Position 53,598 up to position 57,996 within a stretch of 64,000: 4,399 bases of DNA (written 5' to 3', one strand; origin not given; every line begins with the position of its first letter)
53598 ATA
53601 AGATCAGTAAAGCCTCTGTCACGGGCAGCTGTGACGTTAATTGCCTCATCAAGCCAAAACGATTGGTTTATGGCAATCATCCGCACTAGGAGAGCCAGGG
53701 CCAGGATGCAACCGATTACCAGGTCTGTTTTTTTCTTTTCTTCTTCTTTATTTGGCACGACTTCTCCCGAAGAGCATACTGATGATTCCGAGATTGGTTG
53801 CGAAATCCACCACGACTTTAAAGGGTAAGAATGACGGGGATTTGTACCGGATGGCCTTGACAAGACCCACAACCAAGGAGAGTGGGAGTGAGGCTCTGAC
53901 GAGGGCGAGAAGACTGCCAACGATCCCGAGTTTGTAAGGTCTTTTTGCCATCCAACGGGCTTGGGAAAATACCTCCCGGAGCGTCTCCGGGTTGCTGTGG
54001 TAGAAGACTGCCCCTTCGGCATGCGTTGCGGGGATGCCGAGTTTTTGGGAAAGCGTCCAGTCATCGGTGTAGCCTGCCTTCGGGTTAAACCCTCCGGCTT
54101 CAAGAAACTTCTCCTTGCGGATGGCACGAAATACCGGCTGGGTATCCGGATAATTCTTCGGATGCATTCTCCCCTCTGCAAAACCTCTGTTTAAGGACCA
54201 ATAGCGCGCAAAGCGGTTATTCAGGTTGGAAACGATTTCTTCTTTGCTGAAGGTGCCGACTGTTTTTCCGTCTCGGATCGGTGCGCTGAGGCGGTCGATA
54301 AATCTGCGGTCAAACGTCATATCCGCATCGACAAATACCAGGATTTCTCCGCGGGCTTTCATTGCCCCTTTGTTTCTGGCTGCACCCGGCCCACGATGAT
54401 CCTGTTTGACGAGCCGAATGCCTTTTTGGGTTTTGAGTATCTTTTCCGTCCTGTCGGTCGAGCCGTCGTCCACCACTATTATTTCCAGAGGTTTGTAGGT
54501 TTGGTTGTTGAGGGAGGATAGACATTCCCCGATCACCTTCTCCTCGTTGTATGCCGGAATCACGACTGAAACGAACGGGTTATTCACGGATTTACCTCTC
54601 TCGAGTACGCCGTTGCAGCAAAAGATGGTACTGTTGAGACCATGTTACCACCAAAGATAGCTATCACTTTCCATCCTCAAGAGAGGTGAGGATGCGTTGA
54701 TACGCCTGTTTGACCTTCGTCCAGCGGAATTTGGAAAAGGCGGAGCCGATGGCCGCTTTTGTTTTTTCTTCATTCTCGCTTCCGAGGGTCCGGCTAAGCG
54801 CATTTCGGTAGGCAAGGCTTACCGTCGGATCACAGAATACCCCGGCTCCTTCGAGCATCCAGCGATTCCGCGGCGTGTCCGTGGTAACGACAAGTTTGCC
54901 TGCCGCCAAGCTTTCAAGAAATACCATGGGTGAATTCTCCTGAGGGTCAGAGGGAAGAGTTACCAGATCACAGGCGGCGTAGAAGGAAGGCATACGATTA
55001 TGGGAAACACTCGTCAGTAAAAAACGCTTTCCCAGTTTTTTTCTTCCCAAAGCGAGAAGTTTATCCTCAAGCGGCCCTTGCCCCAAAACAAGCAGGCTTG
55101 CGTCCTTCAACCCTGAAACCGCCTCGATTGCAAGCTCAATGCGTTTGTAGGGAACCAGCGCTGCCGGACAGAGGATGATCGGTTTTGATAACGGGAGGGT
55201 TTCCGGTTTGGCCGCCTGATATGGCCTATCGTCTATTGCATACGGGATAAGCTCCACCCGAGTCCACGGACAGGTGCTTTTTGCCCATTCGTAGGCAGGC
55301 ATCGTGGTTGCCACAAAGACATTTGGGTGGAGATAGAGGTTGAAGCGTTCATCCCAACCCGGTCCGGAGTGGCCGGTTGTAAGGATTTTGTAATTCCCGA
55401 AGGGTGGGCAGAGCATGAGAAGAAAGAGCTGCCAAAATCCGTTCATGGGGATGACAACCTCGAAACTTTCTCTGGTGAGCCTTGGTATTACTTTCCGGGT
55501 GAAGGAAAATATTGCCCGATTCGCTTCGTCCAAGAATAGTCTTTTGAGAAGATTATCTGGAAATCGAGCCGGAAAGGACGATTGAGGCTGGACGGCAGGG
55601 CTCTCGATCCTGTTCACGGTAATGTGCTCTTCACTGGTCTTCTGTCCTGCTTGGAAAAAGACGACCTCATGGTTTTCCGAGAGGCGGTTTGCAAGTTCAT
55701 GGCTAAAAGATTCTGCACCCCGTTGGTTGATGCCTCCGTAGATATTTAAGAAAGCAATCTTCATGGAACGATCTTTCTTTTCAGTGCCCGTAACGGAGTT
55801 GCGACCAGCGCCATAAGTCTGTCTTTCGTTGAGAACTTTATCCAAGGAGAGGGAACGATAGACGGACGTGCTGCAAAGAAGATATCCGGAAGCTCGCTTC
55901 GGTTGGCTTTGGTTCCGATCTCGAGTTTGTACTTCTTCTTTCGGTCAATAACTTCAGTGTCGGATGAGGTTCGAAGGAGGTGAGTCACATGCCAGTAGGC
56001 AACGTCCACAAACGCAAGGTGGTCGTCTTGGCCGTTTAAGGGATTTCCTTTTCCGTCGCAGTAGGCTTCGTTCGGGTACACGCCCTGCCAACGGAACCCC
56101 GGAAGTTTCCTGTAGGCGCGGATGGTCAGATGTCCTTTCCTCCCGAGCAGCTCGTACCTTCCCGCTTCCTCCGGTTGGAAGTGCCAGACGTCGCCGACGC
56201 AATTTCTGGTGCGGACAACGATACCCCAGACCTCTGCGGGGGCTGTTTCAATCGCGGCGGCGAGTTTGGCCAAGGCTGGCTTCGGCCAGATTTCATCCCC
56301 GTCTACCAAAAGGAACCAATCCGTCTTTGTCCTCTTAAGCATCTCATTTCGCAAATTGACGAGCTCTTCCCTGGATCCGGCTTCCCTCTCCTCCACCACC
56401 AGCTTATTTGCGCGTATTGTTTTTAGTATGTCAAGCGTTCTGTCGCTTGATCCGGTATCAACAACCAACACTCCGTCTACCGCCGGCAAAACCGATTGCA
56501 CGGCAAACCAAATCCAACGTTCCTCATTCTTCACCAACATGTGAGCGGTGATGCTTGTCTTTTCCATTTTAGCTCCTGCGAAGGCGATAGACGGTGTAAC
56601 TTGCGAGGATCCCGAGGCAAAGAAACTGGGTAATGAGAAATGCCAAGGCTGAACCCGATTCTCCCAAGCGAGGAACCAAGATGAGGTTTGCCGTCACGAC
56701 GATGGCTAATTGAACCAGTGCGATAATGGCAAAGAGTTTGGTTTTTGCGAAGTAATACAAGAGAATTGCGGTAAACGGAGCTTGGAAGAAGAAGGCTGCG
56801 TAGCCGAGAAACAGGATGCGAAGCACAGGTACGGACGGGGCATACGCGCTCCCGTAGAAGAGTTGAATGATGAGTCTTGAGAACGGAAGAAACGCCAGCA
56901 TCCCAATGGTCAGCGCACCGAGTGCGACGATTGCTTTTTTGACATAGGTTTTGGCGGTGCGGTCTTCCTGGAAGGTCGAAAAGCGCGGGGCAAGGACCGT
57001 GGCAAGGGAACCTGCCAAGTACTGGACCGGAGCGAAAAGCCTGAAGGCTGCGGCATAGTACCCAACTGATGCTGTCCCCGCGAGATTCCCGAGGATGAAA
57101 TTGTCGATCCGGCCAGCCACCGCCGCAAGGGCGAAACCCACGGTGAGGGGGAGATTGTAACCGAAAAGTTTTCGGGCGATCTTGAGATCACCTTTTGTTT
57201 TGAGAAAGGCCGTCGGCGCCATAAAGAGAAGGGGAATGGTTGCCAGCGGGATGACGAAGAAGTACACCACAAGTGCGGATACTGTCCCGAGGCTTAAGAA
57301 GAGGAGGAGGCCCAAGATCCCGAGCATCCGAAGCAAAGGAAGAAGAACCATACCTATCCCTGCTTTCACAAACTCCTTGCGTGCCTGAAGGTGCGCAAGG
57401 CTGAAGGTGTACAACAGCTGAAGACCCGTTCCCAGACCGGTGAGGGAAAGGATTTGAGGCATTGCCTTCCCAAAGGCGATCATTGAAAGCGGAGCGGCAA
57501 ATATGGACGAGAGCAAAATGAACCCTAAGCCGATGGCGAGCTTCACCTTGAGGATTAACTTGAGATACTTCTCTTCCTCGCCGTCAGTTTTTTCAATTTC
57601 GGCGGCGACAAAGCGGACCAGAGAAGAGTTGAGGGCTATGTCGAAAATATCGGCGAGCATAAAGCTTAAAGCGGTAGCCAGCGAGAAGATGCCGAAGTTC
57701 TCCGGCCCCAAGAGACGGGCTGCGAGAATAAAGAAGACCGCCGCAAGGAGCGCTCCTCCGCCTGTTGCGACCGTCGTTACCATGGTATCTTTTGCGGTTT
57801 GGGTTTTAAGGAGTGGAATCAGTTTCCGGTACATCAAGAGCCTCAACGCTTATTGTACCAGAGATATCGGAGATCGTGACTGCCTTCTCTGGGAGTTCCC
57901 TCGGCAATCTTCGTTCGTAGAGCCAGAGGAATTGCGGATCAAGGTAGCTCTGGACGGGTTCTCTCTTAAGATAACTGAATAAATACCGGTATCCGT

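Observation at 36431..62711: Glycan island with six PMT_2/ArnT-like GT-C enzymes, polyprenol-P-sugar-synthase-type GT2s, Wzx- and Wzy/WaaL-like proteins and an acetyltransferase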

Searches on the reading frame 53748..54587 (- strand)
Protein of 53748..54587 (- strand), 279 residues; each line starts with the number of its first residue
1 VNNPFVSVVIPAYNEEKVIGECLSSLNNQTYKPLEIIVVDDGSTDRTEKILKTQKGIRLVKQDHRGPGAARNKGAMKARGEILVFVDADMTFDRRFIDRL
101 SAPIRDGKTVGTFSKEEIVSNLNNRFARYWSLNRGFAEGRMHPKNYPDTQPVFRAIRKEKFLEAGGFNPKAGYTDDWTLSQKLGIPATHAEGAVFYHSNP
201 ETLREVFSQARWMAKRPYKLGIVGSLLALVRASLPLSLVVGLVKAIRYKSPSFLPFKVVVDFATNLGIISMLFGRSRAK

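Call 3: search_protein_families(library=pfam, proteins=[window:53748-54587:-], max_evalue=0.01)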
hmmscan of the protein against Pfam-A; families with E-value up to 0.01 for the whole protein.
window:53748-54587:- (279 aa): 4 families
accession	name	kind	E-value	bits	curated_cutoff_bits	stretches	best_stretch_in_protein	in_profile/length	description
PF00535.33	Glycos_transf_2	-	5.4e-38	131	23.3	1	7-161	1-164/168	Glycosyl transferase family 2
PF13641.12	Glyco_tranf_2_3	-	3e-15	57.3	27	1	6-213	3-228/230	Glycosyltransferase like family 2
PF10111.15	Glyco_tranf_2_2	-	4.4e-13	49.8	27.3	1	7-90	1-92/276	Glycosyltransferase like family 2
PF13704.12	Glyco_tranf_2_4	-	6.1e-05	23.9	27.5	1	14-89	2-81/98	Glycosyl transferase family 2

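Call 29: search_solved_structures(query=window:53748-54587:-, max_evalue=0.001)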
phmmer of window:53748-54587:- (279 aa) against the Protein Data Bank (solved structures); distinct sequences matched with E-value up to 0.001: 33.
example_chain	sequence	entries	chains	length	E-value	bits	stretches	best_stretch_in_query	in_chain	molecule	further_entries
2z87_A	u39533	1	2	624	1.6e-21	79.9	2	4-90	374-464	Chondroitin synthase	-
2z86_A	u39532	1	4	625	1.6e-21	79.9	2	4-90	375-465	Chondroitin synthase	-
5hea_A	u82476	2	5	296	1.6e-18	70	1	2-106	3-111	Putative glycosyltransferase (GalT1)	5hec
6p61_A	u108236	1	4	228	2.7e-14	56.2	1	4-97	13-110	Glycosyltransferase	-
5tze_C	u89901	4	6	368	9.6e-12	47.8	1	7-97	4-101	Glycosyl transferase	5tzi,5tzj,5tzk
5tz8_A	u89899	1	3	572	1.9e-11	46.8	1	7-97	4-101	Glycosyl transferase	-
3bcv_A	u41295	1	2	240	4e-11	45.8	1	4-93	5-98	Putative glycosyltransferase protein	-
8vh7_A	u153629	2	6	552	4.8e-11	45.5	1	3-99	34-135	Heparosan synthase B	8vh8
8viw_A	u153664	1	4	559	4.9e-11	45.5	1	3-99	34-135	Heparosan synthase B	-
5mlz_A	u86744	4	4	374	2.5e-10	43.2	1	5-159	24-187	Dolichol monophosphate mannose synthase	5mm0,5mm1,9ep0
9omm_A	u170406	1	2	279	4.3e-10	42.4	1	6-93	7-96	Glycosyltransferase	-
9omh_A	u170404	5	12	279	4.3e-10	42.4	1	6-93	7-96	Glycosyltransferase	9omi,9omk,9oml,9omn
9omj_A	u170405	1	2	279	4.4e-10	42.4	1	6-93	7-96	Glycosyltransferase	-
6yv7_B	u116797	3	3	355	6.3e-09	38.6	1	3-114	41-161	Glycosyl transferase, family 2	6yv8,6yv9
6yv7_A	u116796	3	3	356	6.4e-09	38.5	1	3-114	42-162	Glycosyl transferase, family 2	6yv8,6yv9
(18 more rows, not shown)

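Call 30: search_protein_families(library=ncbifam, proteins=[window:53748-54587:-], max_evalue=0.001)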
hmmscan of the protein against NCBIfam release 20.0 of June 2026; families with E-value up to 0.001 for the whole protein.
window:53748-54587:- (279 aa): 27 families (the best 25 are shown)
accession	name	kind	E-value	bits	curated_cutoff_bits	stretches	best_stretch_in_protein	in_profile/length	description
NF041875.1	EPS_EpsD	equivalog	2.5e-27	96.2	370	1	6-221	1-224/325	exopolysaccharide biosynthesis glycosyltransferase EpsD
TIGR04283.1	glyco_like_mftF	equivalog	5.2e-24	85.1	182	1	6-183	1-169/221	TIGR04283 family arsenosugar biosynthesis glycosyltransferase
TIGR03965.1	mycofact_glyco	equivalog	3.9e-22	78.8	280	1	4-170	74-250/467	mycofactocin biosynthesis glycosyltransferase MftF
NF007482.0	PRK10073.1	equivalog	1.8e-21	76.5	423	1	3-100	5-106/334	glycosyltransferase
TIGR03937.1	PgaC_IcaA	equivalog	1.6e-18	66.9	422.3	1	3-111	44-157/407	poly-beta-1,6-N-acetyl-D-glucosamine synthase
NF047683.1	TeichurnBiosyTuaG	equivalog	6.8e-18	65.2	400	1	2-124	4-131/252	teichuronic acid biosynthesis protein TuaG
TIGR04182.1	glyco_TIGR04182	equivalog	2.2e-16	60.1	325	1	6-159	2-154/293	S-layer glycoprotein N-glycosyltransferase AglJ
NF041394.1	GtaseAglG_Halo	equivalog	2.9e-16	59.6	440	1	6-222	3-236/304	glucosyl-dolichyl phosphate glucuronosyltransferase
NF010496.0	PRK13915.1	equivalog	4.3e-15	55.6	262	1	6-108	33-146/307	glucosyl-3-phosphoglycerate synthase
NF038299.1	EPS_HpsN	equivalog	6.1e-14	51.7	425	1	4-112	1-114/317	hormogonium polysaccharide biosynthesis glycosyltransferase HpsN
NF050050.1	ProtGlycPglI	equivalog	7.3e-14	51.8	500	1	4-97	2-101/306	GalNAc(5)-diNAcBac-PP-undecaprenol beta-1,3-glucosyltransferase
NF041391.1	DPhHxTase_Halo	equivalog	5.2e-12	45.2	375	1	12-111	3-100/213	dolichyl-phosphate hexose transferase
TIGR04242.1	nodulat_NodC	equivalog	2.6e-11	43.1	550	1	3-113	47-164/395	chitooligosaccharide synthase NodC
NF038302.1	EPS_HpsE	equivalog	4.6e-11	42.2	300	1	6-114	3-121/307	hormogonium polysaccharide biosynthesis glycosyltransferase HpsE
TIGR03469.1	HpnB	hypoth_equivalog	6e-11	42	379.25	1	4-53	44-94/386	hopene-associated glycosyltransferase HpnB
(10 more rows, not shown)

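Call 45: find_homologous_proteins(query=window:53748-54587:-, max_evalue=1e-10)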
Query window:53748-54587:- (279 aa): 3862 proteins with E <= 1e-10 among 8000 candidates; the best 120 are listed.
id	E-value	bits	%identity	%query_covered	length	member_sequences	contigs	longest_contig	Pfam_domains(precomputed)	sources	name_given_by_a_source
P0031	3.5e-183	625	100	100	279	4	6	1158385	PF10111.15,PF13641.13,PF00535.33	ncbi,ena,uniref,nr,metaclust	ncbi:MAG: hypothetical protein A2900_03575 [Candidatus Chisholmbacteria bacterium RIFCSPLOWO2_01_FUL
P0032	2.6e-135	468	74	100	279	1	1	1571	PF10111.15,PF13641.13,PF00535.33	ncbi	-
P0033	9.6e-134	463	71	100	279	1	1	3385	PF10111.15,PF13641.13,PF00535.33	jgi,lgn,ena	-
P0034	5.4e-122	424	66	100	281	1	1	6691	PF10111.15,PF13641.13,PF00535.33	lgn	-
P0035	1.7e-121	423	66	100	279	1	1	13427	PF10111.15,PF13641.13,PF00535.33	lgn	-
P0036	2.5e-121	422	67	100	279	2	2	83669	PF10111.15,PF13641.13,PF00535.33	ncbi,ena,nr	ncbi:glycosyltransferase family 2 protein [Patescibacteria group bacterium]|nr:glycosyltransferase f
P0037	5.7e-119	414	63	100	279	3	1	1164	PF10111.15,PF13641.13,PF00535.33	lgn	-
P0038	1.4e-118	413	64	100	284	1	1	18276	PF10111.15,PF13641.13,PF00535.33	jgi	jgi:glycosyltransferase involved in cell wall biosynthesis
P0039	9.9e-118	410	63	100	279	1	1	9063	PF10111.15,PF13641.13,PF00535.33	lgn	-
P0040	2.2e-117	409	65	100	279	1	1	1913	PF10111.15,PF13641.13,PF00535.33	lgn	-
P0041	3.0e-117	409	65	100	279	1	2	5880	PF10111.15,PF13641.13,PF00535.33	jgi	jgi:glycosyltransferase involved in cell wall biosynthesis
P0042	8.3e-117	407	65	100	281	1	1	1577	PF10111.15,PF13641.13,PF00535.33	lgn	-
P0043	8.6e-117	407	64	99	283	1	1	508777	PF10111.15,PF13641.13,PF00535.33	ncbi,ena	-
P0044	2.9e-116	405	64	100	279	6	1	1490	PF10111.15,PF13506.14,PF13641.13,PF00535.33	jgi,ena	-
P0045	7.9e-116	404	61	100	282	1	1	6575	PF10111.15,PF13641.13,PF00535.33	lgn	-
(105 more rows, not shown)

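Call 54: predict_structure(alignment_id=A4)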
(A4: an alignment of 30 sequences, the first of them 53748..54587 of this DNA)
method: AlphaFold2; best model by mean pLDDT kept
length: 279 residues; sequences in the alignment: 30
mean_pLDDT: 94.1   pTM: 0.89
mean pLDDT of the five models: 94.1, 93.7, 93.7, 93.4, 92.7
residues with pLDDT >= 90: 243; 70-90: 33; 50-70: 3; < 50: 0
segments of 3 or more residues with pLDDT < 50: none
pLDDT, mean of each block of 10 residues (from residue 1): 90 96 97 97 96 96 94 98 97 98 97 96 94 89 90 97 95 85 96 96 96 90 93 95 96 97 95 77
secondary structure, 60 per line:
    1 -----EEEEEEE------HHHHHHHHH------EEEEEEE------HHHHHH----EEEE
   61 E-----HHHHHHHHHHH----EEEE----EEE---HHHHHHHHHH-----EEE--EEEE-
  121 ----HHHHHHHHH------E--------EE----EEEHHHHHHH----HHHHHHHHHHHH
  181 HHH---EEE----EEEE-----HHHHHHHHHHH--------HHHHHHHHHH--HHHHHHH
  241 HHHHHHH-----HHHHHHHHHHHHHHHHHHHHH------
elements in order: E6-12 H19-27 E34-40 H47-52 E57-61 H67-77 E82-85 E90-92 H96-105 E111-113 E116-119 H125-133 E155-157 H158-164 H169-183 E187-189 E194-197 H203-213 H222-231 H234-247 H253-273

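Call 78: search_solved_structures(query=A4, max_evalue=0.00001)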
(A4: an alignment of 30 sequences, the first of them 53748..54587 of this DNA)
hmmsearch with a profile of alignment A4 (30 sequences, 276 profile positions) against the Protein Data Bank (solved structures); distinct sequences matched with E-value up to 0.00001: 49.
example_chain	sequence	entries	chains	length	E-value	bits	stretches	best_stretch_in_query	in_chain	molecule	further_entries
2z87_A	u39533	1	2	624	1e-33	119.8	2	3-180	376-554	Chondroitin synthase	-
2z86_A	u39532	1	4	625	1e-33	119.7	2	3-180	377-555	Chondroitin synthase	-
5hea_A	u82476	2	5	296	6.1e-26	94.2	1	3-103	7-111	Putative glycosyltransferase (GalT1)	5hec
5tze_C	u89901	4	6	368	3.1e-22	82.1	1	1-101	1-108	Glycosyl transferase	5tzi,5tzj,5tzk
5tz8_A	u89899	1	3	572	5.5e-22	81.3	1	1-101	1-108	Glycosyl transferase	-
6p61_A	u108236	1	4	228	2.8e-19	72.4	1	3-105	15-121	Glycosyltransferase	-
3bcv_A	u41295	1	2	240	8.4e-19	70.8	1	2-94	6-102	Putative glycosyltransferase protein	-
8vh7_A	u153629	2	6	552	1.4e-17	66.8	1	3-105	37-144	Heparosan synthase B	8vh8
8viw_A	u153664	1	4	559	1.5e-17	66.8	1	3-105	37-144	Heparosan synthase B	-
5mlz_A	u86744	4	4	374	1.6e-17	66.6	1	1-111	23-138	Dolichol monophosphate mannose synthase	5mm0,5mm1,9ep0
9omm_A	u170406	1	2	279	2.8e-16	62.5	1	3-96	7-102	Glycosyltransferase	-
9omh_A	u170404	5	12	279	2.8e-16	62.5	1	3-96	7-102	Glycosyltransferase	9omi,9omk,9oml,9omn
9omj_A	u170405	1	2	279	2.9e-16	62.5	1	3-96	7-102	Glycosyltransferase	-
6yv7_B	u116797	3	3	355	4.4e-15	58.6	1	2-189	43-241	Glycosyl transferase, family 2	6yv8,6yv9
6yv7_A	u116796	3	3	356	4.4e-15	58.6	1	2-189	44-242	Glycosyl transferase, family 2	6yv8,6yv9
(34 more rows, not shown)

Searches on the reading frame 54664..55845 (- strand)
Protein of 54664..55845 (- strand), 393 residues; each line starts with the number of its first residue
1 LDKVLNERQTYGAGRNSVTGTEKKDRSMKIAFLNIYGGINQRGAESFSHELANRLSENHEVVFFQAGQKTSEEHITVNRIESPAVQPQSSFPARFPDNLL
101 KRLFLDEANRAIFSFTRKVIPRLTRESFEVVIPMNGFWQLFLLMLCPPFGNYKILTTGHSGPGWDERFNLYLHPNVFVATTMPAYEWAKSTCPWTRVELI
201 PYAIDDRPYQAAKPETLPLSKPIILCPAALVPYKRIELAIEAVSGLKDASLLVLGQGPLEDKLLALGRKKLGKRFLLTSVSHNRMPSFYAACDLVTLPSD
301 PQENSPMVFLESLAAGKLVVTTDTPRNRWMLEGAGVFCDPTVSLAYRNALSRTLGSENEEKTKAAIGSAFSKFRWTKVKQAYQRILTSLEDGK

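Call 5: search_protein_families(library=pfam, proteins=[window:54664-55845:-], max_evalue=0.01)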
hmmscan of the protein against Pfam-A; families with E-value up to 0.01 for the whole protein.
window:54664-55845:- (393 aa): 3 families
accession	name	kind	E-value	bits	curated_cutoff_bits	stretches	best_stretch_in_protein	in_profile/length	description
PF00534.26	Glycos_transf_1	-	1.9e-17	63.8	26.4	1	215-354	9-156/172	Glycosyl transferases group 1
PF13692.12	Glyco_trans_1_4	-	2.3e-16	60.8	27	1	222-352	2-138/142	Glycosyl transferases group 1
PF13439.12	Glyco_transf_4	-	0.00011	22.7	28.5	1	43-205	3-167/170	Glycosyltransferase Family 4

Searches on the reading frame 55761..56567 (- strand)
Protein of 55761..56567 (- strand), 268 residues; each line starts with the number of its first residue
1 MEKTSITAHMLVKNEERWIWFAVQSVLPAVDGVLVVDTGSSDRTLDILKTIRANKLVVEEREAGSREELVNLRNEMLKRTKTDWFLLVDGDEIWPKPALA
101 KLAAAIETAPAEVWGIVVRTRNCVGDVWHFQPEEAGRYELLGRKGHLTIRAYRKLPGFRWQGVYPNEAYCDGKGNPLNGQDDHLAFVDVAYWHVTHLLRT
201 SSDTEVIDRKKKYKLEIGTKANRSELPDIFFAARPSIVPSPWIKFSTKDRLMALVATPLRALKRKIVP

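Call 5: search_protein_families(library=pfam, proteins=[window:55761-56567:-], max_evalue=0.01)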
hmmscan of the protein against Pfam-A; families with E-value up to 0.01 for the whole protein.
window:55761-56567:- (268 aa): 4 families
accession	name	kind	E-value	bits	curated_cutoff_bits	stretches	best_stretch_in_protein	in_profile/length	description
PF00535.33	Glycos_transf_2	-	4.3e-15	56.5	23.3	1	10-133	4-130/168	Glycosyl transferase family 2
PF13704.12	Glyco_tranf_2_4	-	2.7e-06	28.2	27.5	1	30-93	19-83/98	Glycosyl transferase family 2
PF13641.12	Glyco_tranf_2_3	-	3.5e-06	27.7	27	1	25-128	27-131/230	Glycosyltransferase like family 2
PF10111.15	Glyco_tranf_2_2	-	0.00059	19.8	27.3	1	33-106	32-106/276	Glycosyltransferase like family 2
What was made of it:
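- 55761..56567 (-): GT2d glycosyltransferase (divergent). Glycos_transf_2 56 bits (call 5)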

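Call 30: search_protein_families(library=ncbifam, proteins=[window:55761-56567:-], max_evalue=0.001)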
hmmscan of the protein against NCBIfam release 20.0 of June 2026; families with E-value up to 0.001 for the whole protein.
window:55761-56567:- (268 aa): 1 family
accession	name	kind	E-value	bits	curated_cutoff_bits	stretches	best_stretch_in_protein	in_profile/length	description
TIGR04195.1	S_glycosyl_SunS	equivalog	8.4e-07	28.2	350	1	3-102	56-151/421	SunS family peptide S-glycosyltransferase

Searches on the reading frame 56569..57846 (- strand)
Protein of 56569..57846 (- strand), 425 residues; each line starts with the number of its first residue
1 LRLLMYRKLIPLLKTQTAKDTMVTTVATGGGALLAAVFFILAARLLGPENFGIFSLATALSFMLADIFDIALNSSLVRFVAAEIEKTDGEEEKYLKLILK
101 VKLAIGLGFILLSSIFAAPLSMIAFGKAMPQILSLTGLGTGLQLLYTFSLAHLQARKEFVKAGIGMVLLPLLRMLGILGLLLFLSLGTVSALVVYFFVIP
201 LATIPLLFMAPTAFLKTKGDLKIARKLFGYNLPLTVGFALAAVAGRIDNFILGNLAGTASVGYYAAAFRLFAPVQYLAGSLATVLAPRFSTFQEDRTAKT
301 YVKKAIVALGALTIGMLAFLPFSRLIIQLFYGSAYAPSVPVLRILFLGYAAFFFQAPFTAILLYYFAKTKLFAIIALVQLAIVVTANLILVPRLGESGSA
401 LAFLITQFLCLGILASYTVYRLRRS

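Call 3: search_protein_families(library=pfam, proteins=[window:56569-57846:-], max_evalue=0.01)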
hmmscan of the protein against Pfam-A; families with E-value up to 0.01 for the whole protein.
window:56569-57846:- (425 aa): 2 families
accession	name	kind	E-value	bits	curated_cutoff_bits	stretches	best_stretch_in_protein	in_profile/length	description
PF01943.22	Polysacc_synt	-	2e-23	83.7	28.2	1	18-292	2-273/274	Polysaccharide biosynthesis protein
PF13440.11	Polysacc_synt_3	-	2.6e-23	83.2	23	1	43-340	3-293/293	Polysaccharide biosynthesis protein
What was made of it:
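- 56569..57834 (-): Wzx-type (MOP superfamily) flippase. Polysacc_synt 84 bits, Polysacc_synt_3 83 bits (call 3)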

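Call 66: search_protein_families(library=ncbifam, proteins=[window:56569-57846:-], max_evalue=0.001)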
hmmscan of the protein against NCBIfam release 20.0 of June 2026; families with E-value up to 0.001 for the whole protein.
window:56569-57846:- (425 aa): 3 families
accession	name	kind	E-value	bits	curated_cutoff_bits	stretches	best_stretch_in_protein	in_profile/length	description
NF041871.1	Wzx_EPS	equivalog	1.5e-07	30.5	800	1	40-408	25-392/492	exopolysaccharide biosynthesis flippase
NF050818.1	PolSacchBiosHfsF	equivalog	3.8e-06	26.2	700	1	26-419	14-402/468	polysaccharide biosynthesis protein HfsF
NF058658.1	Oglyco_Wzx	exception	0.00017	20.8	720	1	13-395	6-379/478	O-glycosylation flippase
